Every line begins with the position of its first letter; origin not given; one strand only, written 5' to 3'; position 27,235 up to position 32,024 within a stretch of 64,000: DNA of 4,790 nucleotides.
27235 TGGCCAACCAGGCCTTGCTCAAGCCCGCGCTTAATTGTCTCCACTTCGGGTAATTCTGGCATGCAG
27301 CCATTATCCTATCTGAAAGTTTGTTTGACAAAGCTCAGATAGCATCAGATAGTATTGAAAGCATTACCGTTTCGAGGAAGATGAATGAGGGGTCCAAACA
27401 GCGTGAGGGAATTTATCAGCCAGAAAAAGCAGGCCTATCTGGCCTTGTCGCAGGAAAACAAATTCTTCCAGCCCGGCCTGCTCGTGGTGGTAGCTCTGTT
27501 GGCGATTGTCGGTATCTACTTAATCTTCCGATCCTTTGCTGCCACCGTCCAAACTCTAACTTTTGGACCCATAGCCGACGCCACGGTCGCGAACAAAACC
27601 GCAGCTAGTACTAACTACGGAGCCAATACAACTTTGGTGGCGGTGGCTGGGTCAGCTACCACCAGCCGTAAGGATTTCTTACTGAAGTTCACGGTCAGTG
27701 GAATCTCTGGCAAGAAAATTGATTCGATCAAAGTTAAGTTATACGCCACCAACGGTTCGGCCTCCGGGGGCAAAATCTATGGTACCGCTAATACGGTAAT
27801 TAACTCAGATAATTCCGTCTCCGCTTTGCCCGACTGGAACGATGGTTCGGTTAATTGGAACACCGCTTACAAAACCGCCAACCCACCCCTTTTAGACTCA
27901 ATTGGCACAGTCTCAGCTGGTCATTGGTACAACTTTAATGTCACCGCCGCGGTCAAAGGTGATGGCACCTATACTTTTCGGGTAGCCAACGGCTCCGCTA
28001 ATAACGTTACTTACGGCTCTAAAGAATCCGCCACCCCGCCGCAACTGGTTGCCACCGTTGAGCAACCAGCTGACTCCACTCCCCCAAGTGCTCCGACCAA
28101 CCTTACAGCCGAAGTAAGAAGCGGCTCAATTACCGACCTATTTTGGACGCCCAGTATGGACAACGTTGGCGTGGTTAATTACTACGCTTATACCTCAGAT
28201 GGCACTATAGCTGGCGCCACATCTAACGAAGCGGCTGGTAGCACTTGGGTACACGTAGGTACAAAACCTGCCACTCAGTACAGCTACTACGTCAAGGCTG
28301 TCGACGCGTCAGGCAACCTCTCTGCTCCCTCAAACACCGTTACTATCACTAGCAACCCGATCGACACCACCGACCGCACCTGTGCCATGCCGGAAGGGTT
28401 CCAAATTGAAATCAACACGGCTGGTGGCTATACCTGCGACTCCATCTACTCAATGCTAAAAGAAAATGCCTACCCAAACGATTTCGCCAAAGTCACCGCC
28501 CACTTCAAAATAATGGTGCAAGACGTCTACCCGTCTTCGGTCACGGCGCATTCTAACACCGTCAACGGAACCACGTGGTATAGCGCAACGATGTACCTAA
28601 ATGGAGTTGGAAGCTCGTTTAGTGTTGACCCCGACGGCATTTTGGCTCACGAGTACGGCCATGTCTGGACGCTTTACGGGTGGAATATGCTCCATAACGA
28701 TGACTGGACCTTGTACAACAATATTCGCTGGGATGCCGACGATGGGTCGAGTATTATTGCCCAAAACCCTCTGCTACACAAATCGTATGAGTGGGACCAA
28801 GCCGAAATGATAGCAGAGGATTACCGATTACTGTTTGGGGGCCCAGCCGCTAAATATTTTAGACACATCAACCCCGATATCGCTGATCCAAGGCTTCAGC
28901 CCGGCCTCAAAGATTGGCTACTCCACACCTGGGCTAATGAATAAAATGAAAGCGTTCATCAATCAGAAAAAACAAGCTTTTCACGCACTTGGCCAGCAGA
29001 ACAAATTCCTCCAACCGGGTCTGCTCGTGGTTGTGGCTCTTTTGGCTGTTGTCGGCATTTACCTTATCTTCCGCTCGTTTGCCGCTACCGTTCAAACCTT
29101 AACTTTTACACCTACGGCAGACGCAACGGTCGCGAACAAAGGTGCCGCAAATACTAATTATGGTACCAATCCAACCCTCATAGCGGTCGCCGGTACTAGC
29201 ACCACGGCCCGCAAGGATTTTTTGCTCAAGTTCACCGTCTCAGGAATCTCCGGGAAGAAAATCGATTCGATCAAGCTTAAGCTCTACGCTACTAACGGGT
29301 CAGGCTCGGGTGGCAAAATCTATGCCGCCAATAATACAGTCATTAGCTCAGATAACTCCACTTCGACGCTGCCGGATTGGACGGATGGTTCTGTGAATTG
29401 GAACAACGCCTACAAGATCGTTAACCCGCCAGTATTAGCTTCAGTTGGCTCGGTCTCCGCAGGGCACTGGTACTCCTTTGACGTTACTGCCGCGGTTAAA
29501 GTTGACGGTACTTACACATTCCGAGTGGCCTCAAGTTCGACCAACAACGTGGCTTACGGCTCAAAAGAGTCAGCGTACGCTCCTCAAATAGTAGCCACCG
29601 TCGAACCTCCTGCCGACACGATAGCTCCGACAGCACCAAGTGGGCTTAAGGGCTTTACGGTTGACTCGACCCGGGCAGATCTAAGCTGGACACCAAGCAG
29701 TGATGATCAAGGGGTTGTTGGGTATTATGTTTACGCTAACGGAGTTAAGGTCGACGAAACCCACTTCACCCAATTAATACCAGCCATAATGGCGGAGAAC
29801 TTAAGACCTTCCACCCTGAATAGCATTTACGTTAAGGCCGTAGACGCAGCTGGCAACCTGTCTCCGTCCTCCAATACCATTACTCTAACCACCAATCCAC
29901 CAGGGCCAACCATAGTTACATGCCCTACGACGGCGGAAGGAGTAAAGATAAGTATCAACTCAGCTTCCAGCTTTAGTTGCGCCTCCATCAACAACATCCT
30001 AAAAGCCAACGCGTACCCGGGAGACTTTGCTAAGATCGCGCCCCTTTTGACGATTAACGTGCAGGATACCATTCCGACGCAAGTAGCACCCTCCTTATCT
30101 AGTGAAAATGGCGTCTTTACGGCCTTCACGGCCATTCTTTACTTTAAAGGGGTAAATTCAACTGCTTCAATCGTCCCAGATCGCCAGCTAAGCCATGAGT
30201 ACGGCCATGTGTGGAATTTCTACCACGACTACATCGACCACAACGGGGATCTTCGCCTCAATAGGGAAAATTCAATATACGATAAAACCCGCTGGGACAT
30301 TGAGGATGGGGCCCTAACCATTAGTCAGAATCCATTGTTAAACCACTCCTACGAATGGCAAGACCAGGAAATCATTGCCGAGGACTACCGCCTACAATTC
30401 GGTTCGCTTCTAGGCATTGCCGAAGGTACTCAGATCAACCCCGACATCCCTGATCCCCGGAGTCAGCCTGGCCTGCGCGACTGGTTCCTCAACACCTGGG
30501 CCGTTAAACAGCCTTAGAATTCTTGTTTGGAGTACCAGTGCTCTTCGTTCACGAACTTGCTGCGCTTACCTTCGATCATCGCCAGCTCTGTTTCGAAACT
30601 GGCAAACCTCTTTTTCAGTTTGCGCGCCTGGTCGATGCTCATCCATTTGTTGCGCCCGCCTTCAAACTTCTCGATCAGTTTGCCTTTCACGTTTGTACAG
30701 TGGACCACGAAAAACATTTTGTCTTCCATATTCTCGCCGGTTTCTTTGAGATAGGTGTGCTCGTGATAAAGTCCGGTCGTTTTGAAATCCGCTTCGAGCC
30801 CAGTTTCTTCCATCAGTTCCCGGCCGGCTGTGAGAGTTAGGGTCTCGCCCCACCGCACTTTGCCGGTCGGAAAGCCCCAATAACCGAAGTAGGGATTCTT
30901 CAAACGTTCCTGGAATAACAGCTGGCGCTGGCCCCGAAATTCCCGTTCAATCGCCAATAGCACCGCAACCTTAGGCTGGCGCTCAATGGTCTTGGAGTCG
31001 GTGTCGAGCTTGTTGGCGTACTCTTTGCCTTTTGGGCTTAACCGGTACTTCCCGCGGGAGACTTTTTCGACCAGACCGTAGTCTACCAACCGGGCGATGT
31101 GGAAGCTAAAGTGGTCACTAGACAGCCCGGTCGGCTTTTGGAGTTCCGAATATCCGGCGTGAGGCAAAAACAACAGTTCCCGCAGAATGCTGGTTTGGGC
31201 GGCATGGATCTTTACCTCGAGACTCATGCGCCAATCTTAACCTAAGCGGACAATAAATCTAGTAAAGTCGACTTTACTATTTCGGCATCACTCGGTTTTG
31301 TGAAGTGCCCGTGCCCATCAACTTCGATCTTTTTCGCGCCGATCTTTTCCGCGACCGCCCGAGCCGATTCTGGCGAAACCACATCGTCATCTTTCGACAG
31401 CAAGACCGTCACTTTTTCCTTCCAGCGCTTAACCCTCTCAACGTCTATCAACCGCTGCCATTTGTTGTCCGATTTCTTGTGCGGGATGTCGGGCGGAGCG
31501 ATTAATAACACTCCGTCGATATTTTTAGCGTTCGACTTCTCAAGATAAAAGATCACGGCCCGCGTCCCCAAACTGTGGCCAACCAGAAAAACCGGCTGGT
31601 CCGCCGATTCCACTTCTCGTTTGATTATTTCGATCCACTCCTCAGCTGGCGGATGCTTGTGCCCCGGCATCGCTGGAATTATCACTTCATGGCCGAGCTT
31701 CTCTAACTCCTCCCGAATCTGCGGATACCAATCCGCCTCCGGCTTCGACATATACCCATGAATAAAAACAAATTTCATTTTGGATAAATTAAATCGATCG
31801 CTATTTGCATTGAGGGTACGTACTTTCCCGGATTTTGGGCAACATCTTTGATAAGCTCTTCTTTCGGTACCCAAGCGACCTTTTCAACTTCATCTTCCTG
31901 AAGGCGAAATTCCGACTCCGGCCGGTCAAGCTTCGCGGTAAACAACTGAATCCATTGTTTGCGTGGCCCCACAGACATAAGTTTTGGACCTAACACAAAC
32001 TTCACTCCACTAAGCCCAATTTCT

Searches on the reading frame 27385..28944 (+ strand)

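Call 97: search_protein_families(library=pfam, proteins=[window:27385-28944:+], max_evalue=0.001)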
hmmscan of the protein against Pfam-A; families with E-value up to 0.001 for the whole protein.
window:27385-28944:+ (519 aa): 2 families
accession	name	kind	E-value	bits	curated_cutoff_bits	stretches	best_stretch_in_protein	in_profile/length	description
PF24517.2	CBM96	-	5.7e-25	88.5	26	1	57-224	2-163/164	Carbohydrate-binding module family 96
PF00041.27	fn3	-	8.6e-05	23.1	25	1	235-320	1-82/84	Fibronectin type III domain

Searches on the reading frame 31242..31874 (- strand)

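Call 97: search_protein_families(library=pfam, proteins=[window:31242-31874:-], max_evalue=0.001)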
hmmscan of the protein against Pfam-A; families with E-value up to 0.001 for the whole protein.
window:31242-31874:- (210 aa): 7 families
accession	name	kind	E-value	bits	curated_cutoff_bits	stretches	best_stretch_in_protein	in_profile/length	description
PF06821.19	Ser_hydrolase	-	1.1e-24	87.7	22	1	36-193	2-156/172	Serine hydrolase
PF12697.13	Abhydrolase_6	-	4e-11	44.4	26.3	1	35-131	1-97/217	Alpha/beta hydrolase family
PF12146.15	Hydrolase_4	-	3.7e-09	36.7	27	1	82-142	67-125/239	Serine aminopeptidase, S33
PF00561.26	Abhydrolase_1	-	1.5e-08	35.1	25.8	1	35-132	3-109/245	alpha/beta hydrolase fold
PF20408.4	Abhydrolase_11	-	1e-05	25.8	27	1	34-138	4-118/193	Alpha/beta hydrolase domain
PF12695.13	Abhydrolase_5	-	0.0006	20.1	27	0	46-179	11-127/164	Alpha/beta hydrolase family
PF05990.18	DUF900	-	0.00075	19.5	20.5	0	79-166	82-167/232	Alpha/beta hydrolase of unknown function (DUF900)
